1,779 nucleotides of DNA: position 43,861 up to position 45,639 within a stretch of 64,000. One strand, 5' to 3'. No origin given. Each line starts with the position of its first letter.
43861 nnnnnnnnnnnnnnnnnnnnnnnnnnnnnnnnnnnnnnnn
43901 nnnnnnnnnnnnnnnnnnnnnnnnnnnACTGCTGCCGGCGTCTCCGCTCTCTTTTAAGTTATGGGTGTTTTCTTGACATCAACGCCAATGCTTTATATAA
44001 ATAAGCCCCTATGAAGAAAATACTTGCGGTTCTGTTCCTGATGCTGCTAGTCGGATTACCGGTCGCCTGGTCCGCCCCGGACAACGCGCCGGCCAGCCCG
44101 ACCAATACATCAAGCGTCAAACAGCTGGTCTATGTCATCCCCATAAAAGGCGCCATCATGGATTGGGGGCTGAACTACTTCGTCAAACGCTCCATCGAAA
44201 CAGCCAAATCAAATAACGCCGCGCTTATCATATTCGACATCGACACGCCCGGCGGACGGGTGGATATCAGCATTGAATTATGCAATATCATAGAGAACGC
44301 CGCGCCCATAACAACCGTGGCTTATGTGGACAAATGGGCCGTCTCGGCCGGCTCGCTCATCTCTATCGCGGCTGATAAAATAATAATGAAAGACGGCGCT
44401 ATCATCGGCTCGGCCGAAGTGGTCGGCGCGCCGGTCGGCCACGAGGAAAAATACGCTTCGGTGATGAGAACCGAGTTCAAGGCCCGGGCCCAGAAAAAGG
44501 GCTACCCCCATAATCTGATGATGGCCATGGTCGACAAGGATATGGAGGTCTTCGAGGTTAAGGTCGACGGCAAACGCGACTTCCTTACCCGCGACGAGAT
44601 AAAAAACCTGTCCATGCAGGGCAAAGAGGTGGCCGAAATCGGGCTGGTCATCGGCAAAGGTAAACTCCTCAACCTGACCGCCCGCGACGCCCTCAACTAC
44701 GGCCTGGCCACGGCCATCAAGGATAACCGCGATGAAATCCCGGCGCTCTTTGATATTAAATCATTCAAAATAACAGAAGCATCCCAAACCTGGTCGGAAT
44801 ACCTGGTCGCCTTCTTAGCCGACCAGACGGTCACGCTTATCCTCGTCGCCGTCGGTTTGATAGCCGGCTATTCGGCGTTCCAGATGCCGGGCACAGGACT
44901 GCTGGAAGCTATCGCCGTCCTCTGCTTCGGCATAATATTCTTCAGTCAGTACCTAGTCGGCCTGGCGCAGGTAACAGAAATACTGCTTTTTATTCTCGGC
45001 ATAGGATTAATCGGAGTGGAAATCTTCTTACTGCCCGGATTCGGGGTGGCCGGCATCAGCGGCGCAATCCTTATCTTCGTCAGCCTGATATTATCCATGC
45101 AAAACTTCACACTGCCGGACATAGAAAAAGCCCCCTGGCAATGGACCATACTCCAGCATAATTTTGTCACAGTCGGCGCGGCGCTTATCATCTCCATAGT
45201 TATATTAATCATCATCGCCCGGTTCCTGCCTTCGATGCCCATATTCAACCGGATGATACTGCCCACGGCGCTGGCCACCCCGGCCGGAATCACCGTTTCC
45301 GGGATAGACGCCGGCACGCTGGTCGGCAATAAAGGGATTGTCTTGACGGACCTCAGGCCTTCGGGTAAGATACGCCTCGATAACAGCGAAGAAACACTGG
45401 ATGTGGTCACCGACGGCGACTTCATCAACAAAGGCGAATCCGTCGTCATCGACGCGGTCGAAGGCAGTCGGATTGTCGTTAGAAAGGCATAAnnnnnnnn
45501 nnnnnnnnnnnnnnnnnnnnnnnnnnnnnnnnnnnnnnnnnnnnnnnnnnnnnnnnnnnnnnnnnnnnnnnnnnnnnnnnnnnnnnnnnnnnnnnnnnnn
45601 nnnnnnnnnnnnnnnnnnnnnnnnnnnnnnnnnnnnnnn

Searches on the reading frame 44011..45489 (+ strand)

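Call 80: search_protein_families(library=pfam, proteins=[window:44011-45489:+], max_evalue=0.001)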
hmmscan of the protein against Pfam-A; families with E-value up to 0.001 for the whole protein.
window:44011-45489:+ (493 aa): 6 families
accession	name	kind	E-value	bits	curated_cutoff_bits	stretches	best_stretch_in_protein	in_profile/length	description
PF25145.1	NfeD1b_N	-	7.3e-39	133.7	40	1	40-193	2-153/189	NfeD1b, N-terminal domain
PF24961.1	NfeD_membrane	-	1.7e-22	80.2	26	1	274-403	2-118/119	NfeD integral membrane domain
PF01957.25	NfeD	-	7.6e-13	48.9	29.1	1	436-492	3-57/57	NfeD-like C-terminal, partner-binding domain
PF01972.22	SDH_protease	-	9.9e-08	31.8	31.3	1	73-136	94-156/286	ClpP-like SDH-type serine proteinase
PF01343.23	Peptidase_S49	-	0.00043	20.7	24.9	0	102-139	9-46/154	Peptidase family S49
PF00574.28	CLP_protease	-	0.00089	19.6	20.2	0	67-181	43-154/182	Clp protease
